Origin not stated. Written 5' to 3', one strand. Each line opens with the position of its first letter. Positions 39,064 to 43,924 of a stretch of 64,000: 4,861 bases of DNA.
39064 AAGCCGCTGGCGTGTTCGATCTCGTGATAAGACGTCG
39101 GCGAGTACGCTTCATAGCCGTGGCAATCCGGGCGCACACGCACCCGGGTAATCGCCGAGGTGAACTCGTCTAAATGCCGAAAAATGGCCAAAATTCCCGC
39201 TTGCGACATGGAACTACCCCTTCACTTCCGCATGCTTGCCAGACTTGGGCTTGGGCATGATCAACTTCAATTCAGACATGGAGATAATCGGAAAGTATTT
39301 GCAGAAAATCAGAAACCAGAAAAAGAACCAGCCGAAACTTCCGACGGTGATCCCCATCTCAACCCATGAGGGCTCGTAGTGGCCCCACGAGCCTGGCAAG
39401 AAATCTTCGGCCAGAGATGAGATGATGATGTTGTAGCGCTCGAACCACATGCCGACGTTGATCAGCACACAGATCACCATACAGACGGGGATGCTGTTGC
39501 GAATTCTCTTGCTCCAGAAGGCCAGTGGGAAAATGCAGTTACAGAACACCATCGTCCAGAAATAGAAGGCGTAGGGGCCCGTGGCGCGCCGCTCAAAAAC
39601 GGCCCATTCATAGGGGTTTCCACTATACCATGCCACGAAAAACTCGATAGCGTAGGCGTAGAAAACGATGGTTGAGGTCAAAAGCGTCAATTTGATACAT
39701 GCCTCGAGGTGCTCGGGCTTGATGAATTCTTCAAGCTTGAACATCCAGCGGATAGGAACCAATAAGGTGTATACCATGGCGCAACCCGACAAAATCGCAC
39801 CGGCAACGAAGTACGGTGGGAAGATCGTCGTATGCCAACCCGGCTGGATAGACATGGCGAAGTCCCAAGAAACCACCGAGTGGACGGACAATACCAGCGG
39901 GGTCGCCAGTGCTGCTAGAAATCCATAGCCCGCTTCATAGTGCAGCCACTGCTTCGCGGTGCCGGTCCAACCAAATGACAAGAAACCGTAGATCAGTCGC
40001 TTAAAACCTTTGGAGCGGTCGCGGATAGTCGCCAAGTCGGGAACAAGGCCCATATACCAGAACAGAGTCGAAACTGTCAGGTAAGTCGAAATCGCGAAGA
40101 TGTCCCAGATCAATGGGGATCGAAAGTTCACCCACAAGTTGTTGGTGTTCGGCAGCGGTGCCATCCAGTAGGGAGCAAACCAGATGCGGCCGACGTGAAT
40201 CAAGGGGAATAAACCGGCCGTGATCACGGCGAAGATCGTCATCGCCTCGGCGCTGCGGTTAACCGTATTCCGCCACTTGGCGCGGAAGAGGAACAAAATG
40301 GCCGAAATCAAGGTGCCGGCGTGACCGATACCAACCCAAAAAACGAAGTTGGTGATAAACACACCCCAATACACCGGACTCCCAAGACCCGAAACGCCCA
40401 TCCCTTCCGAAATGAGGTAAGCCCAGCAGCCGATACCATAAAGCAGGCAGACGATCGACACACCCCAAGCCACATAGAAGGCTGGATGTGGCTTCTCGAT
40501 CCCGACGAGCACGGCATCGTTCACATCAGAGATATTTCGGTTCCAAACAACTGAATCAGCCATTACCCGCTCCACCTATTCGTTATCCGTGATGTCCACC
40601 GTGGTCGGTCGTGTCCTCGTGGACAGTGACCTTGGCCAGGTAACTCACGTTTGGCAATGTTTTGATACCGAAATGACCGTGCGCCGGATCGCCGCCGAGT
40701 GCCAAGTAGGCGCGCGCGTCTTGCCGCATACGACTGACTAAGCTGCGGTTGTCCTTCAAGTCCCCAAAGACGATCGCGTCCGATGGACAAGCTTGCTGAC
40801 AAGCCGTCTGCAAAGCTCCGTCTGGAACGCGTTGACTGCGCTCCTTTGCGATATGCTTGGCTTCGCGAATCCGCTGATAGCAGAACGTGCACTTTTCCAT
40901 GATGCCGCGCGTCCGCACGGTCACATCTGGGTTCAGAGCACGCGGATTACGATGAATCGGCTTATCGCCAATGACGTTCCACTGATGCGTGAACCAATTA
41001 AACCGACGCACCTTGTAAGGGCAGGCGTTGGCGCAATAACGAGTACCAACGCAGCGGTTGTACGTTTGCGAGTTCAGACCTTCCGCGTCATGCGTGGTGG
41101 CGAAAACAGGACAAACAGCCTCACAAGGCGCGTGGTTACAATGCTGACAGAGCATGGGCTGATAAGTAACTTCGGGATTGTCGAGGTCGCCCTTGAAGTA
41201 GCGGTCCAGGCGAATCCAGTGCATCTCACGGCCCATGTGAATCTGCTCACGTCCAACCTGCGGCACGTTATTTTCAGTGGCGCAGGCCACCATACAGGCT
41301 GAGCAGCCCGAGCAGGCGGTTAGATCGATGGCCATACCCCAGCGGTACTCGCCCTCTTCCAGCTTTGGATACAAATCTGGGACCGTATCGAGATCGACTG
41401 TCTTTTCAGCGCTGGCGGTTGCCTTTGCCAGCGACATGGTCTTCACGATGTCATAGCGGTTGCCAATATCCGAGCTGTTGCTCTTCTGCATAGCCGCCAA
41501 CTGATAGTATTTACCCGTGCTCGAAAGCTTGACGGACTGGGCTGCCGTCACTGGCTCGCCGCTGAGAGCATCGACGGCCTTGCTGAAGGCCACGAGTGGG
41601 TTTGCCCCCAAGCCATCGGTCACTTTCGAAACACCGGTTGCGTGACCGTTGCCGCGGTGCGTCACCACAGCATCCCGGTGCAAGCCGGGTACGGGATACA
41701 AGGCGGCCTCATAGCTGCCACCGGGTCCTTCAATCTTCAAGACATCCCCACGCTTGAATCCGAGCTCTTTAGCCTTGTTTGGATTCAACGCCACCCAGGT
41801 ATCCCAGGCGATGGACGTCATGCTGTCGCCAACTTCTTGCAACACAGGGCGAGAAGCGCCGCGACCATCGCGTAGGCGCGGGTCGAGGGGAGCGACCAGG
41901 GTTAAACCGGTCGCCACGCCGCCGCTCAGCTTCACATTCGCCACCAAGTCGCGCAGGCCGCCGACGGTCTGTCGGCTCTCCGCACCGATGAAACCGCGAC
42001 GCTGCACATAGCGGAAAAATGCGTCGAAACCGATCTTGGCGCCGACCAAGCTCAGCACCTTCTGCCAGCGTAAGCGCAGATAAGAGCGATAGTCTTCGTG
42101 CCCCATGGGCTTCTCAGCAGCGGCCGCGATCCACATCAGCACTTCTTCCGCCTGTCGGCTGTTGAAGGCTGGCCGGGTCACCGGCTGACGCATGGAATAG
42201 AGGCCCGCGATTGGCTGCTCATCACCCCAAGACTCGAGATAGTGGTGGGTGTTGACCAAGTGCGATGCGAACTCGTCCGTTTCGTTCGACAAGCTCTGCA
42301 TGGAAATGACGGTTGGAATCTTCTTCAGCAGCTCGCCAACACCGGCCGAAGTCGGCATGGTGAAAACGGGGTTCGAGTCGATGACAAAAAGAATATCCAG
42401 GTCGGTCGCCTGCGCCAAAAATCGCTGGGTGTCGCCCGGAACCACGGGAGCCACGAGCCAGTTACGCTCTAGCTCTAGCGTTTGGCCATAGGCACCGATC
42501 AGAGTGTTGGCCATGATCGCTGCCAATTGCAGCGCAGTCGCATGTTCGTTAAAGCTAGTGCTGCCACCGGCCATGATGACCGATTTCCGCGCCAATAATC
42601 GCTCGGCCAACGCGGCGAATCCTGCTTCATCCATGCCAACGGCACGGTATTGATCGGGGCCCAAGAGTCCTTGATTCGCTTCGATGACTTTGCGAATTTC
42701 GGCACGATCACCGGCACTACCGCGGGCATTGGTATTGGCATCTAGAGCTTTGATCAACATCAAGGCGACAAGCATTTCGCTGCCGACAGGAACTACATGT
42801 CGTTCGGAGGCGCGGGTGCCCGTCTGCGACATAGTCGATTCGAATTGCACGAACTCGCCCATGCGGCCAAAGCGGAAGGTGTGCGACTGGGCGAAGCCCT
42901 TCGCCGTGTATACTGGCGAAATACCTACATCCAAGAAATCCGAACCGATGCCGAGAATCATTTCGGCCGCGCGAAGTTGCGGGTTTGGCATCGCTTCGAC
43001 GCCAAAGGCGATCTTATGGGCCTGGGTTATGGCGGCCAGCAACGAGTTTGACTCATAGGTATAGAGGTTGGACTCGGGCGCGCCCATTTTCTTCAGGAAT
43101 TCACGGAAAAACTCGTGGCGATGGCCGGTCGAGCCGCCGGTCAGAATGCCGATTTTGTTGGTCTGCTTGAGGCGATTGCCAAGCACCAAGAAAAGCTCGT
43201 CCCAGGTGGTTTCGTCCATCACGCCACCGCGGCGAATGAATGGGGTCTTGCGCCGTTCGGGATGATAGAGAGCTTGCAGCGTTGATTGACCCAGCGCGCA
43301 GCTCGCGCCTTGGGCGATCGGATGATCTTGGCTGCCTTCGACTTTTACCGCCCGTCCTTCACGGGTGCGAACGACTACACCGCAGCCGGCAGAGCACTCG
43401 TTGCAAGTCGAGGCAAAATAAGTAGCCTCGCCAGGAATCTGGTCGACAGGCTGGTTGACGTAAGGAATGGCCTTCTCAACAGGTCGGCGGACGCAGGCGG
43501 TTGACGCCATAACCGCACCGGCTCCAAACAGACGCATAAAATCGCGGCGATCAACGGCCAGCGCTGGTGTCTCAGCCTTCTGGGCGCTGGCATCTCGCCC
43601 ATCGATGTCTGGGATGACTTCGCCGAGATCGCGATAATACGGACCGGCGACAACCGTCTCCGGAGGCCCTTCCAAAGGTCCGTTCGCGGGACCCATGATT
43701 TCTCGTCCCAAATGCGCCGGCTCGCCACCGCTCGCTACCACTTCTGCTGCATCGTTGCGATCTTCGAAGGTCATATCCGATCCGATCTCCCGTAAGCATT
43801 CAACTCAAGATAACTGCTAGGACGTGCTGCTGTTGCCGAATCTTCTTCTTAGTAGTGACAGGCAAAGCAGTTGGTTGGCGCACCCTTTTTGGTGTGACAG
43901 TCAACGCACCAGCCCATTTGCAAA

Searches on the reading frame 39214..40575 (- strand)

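Call 73: search_protein_families(library=pfam, proteins=[window:39214-40575:-], max_evalue=0.00001)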
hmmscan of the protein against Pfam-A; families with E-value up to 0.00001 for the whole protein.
window:39214-40575:- (453 aa): 1 family
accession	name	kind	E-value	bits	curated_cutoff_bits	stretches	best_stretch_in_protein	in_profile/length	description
PF03916.19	NrfD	-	8.5e-23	81.9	25.8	1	62-388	3-309/313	Polysulphide reductase, NrfD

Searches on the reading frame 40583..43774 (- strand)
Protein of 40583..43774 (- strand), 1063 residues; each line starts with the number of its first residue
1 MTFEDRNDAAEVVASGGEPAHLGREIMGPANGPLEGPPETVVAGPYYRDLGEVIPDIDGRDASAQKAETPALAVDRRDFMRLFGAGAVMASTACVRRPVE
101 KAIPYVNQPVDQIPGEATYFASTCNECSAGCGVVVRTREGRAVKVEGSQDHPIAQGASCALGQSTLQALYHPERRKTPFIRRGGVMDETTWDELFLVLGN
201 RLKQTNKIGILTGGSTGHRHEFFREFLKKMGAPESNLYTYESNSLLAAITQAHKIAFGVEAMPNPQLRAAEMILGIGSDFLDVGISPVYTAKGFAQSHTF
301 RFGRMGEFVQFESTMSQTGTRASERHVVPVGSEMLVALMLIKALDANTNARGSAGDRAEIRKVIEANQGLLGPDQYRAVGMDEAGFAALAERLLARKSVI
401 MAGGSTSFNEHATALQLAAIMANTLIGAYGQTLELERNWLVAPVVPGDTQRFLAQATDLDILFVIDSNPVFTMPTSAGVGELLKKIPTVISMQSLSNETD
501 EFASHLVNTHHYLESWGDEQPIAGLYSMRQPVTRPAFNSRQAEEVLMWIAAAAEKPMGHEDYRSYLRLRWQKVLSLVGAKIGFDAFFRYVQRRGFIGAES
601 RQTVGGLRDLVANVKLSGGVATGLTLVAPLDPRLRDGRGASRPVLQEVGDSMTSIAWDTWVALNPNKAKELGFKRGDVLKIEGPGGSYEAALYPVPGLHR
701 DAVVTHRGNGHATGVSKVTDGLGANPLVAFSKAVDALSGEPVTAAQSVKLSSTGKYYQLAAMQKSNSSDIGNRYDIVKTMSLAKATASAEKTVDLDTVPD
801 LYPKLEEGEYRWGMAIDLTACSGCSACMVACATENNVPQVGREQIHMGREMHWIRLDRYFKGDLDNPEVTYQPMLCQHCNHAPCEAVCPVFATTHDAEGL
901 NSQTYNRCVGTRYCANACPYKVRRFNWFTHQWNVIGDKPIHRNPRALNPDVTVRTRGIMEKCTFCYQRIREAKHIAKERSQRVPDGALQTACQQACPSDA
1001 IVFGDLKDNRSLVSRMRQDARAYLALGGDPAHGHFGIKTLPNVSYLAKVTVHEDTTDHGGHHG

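Call 73: search_protein_families(library=pfam, proteins=[window:40583-43774:-], max_evalue=0.00001)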
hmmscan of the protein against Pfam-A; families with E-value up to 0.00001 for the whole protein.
window:40583-43774:- (1063 aa): 4 families
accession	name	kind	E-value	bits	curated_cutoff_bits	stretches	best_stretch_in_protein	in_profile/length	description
PF12838.12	Fer4_7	-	8.1e-13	49.1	27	2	907-1000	1-52/52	4Fe-4S dicluster domain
PF04879.21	Molybdop_Fe4S4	-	1.9e-12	47.4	22.7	1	120-171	4-55/55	Molybdopterin oxidoreductase Fe4S4 domain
PF13247.11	Fer4_11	-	1.2e-10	41.9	26.2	1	869-932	3-68/100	4Fe-4S dicluster domain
PF13187.11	Fer4_9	-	3.8e-06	27.3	27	0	820-890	1-49/52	4Fe-4S dicluster domain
